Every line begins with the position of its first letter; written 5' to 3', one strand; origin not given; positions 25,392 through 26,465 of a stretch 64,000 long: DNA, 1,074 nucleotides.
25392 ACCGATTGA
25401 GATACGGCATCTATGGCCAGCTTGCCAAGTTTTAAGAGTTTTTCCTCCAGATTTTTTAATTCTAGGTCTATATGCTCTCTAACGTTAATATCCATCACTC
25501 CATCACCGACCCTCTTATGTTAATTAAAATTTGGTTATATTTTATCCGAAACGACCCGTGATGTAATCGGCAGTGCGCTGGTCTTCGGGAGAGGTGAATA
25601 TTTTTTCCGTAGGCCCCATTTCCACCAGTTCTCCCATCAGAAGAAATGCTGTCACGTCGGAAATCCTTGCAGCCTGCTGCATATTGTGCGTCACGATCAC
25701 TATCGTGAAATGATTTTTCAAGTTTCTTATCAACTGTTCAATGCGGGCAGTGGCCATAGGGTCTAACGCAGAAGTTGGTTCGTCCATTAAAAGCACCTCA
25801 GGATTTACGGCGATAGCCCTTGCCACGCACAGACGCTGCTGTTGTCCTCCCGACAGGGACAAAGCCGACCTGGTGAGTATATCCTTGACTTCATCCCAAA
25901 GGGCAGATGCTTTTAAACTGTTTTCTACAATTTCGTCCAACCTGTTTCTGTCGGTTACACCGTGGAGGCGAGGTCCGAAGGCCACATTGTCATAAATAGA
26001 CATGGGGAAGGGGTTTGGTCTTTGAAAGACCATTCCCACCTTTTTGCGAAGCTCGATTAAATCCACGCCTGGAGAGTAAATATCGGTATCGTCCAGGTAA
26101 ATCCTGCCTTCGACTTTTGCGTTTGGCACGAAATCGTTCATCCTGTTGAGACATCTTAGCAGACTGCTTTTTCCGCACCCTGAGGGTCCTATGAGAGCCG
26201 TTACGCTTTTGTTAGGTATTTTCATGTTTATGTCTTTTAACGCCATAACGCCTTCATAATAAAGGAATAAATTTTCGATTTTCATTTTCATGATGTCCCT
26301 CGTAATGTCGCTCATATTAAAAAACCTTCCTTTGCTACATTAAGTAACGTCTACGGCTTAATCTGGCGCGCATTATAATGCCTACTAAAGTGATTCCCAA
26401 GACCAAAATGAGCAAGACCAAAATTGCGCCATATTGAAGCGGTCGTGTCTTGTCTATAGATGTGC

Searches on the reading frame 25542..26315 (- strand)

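Call 43: search_protein_families(library=pfam, proteins=[window:25542-26315:-], max_evalue=0.001)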
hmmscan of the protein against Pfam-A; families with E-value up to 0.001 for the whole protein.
window:25542-26315:- (257 aa): 8 families
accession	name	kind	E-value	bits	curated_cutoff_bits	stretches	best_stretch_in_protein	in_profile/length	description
PF00005.33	ABC_tran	-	2.4e-30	106.4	25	1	26-182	1-137/137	ABC transporter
PF13304.12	AAA_21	-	5.4e-16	60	27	2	117-212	200-300/304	AAA domain, putative AbiEii toxin, Type IV TA system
PF02463.25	SMC_N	-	1.6e-09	38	40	1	142-218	122-205/220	RecF/RecN/SMC N terminal domain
PF09818.15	ABC_ATPase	-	5.2e-05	22.8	23.2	0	154-229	158-232/283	P-loop domain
PF03193.22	RsgA_GTPase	-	0.00019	21.7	30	1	10-58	81-128/174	RsgA GTPase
PF13401.12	AAA_22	-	0.00028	21.7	27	0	36-97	5-58/130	AAA domain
PF13476.12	AAA_23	-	0.00038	21.6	27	1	12-56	3-39/201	AAA domain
PF20703.3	nSTAND1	-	0.00064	19.9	27.1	0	31-55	28-52/379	Novel STAND NTPase 1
